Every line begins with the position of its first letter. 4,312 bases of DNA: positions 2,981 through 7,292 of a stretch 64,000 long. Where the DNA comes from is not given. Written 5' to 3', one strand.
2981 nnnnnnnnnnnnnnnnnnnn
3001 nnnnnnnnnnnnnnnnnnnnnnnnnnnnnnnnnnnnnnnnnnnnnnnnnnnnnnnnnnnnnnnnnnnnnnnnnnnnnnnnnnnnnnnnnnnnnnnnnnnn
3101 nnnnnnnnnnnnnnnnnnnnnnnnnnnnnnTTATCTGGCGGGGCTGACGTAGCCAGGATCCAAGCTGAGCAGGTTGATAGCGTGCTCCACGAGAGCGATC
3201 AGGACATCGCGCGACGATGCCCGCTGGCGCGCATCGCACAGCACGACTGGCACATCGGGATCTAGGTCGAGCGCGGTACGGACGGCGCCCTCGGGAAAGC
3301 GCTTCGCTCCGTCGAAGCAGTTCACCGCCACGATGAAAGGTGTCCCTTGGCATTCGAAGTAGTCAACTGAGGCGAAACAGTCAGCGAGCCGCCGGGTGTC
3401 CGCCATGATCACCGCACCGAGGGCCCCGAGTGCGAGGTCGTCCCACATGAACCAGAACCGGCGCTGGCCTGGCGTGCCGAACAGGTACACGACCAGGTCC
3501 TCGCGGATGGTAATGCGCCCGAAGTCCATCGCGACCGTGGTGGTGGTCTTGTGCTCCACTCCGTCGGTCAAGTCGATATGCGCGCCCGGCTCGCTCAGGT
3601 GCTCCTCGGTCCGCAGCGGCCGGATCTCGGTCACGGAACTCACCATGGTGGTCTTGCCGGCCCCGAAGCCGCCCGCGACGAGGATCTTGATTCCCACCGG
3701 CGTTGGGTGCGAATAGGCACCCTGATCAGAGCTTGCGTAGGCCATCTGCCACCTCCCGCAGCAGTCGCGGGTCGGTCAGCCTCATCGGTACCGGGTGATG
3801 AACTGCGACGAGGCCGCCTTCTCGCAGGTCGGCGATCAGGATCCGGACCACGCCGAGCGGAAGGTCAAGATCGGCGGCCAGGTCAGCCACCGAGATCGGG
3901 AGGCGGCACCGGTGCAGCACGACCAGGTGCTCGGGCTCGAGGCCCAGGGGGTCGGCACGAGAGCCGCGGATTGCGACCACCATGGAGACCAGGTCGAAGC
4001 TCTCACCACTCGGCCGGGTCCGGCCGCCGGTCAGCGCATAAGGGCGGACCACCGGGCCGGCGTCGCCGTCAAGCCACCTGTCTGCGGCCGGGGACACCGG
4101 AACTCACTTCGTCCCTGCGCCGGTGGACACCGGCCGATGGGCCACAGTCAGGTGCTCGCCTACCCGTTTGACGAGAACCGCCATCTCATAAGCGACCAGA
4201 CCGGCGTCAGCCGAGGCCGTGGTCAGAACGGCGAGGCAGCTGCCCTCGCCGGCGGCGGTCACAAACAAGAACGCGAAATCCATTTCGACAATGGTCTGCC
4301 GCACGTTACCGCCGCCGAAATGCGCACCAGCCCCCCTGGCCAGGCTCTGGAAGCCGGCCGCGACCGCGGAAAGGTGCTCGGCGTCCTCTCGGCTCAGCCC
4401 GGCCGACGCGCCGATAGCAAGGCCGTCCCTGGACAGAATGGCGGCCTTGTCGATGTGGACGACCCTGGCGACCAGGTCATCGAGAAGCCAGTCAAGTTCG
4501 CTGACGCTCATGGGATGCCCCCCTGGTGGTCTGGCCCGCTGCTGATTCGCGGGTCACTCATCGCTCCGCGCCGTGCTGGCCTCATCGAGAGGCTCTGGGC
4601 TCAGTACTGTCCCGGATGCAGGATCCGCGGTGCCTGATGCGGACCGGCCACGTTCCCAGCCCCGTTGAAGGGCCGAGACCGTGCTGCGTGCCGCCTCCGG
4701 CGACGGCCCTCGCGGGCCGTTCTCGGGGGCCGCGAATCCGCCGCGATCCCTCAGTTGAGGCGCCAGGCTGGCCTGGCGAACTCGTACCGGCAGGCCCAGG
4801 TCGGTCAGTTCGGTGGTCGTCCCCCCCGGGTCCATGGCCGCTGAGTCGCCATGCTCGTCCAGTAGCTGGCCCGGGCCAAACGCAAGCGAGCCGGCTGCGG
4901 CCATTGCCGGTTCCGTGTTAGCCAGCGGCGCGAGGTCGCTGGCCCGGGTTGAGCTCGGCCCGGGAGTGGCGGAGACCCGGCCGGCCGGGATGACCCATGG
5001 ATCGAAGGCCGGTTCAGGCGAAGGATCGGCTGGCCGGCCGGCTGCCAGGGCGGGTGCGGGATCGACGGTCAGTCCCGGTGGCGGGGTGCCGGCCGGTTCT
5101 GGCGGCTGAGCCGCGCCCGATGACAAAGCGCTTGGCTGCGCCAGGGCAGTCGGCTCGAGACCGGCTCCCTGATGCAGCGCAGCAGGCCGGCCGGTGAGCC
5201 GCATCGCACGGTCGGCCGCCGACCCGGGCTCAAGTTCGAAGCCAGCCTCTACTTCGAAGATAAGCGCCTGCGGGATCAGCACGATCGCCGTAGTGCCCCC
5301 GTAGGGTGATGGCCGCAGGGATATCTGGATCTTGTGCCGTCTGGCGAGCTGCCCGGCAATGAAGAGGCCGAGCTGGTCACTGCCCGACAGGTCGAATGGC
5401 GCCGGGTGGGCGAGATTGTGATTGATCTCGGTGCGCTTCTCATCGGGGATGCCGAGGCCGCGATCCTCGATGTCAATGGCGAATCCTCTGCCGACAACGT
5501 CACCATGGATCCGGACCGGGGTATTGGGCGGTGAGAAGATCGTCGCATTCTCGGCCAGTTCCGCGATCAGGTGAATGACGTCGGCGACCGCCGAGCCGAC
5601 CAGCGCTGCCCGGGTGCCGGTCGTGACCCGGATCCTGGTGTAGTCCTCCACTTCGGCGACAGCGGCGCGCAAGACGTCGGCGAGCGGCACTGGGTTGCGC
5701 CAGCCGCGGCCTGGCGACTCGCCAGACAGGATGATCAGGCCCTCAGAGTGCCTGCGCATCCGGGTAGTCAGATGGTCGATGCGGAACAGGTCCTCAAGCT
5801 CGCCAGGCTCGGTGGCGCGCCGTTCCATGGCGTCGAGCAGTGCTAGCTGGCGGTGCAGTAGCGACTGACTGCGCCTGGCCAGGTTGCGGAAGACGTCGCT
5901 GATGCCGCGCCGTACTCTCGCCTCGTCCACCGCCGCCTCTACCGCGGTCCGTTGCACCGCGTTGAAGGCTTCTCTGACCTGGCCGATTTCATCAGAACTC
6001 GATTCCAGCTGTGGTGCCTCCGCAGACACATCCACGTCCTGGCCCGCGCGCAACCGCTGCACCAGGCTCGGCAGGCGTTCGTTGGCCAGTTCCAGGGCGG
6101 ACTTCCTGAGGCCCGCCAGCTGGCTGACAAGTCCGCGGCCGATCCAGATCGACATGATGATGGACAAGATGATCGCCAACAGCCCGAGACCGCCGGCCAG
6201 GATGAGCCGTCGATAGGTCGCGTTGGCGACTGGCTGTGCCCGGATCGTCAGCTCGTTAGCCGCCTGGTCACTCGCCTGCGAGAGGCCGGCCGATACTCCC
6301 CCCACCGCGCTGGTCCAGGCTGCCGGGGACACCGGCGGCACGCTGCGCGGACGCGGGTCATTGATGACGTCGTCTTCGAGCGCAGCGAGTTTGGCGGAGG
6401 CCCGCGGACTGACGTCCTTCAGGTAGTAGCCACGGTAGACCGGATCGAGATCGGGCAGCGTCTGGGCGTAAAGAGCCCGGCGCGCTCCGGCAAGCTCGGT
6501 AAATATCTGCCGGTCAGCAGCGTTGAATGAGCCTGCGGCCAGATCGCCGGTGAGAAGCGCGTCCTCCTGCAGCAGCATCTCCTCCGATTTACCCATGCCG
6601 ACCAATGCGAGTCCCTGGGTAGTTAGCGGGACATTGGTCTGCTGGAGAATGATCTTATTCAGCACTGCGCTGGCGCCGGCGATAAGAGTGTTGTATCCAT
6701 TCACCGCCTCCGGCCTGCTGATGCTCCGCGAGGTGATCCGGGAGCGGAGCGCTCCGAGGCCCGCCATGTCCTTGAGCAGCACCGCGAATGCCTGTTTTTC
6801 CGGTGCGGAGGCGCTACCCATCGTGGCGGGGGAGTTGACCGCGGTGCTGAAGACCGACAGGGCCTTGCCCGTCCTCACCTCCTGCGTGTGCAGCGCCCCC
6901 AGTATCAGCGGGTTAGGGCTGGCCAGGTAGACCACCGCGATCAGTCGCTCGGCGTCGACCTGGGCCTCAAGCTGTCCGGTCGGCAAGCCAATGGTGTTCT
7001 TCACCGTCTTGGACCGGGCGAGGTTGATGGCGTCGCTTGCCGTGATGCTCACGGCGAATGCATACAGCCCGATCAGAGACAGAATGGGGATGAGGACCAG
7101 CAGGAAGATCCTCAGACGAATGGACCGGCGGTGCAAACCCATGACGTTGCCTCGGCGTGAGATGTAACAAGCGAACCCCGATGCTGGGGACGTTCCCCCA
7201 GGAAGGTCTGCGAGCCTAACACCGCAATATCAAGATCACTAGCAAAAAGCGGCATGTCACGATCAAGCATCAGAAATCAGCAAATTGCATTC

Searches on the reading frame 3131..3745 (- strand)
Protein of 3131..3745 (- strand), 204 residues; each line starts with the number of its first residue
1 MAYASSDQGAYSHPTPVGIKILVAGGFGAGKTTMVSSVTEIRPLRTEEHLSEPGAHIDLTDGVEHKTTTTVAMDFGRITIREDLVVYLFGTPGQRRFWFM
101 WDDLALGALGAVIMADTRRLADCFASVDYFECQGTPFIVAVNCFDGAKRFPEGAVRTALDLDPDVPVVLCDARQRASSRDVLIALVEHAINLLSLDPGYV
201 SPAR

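Call 86: search_protein_families(library=pfam, max_evalue=0.001, proteins=[window:3131-3745:-])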
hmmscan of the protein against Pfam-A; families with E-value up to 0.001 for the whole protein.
window:3131-3745:- (204 aa): 1 family
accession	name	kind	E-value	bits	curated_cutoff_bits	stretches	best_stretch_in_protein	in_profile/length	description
PF03029.23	ATP_bind_1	-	3.6e-32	112.5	27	1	23-190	1-238/240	Conserved hypothetical ATP binding protein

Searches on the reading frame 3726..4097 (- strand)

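Call 86: search_protein_families(library=pfam, max_evalue=0.001, proteins=[window:3726-4097:-])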
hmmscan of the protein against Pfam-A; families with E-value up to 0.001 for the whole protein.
window:3726-4097:- (123 aa): 1 family
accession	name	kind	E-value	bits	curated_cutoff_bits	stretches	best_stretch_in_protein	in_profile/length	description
PF05331.17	DUF742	-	4.3e-33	114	27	1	13-123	3-114/114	Protein of unknown function (DUF742)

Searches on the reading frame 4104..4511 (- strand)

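Call 86: search_protein_families(library=pfam, max_evalue=0.001, proteins=[window:4104-4511:-])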
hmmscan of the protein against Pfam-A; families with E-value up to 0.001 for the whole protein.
window:4104-4511:- (135 aa): 1 family
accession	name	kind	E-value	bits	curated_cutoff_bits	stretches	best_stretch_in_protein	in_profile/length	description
PF03259.23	Robl_LC7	-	3.2e-23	81.7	23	1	6-97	1-91/91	Roadblock/LC7 domain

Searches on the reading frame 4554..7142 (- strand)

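Call 86: search_protein_families(library=pfam, max_evalue=0.001, proteins=[window:4554-7142:-])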
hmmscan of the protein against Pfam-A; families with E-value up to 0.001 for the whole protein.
window:4554-7142:- (862 aa): 2 families
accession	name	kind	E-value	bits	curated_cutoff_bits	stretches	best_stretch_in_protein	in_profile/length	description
PF08376.15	NIT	-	3.2e-29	103.4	24.9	1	61-298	5-238/239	Nitrate and nitrite sensing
PF02518.31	HATPase_c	-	8.4e-10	39.5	26.4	1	521-625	5-109/111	Histidine kinase-, DNA gyrase B-, and HSP90-like ATPase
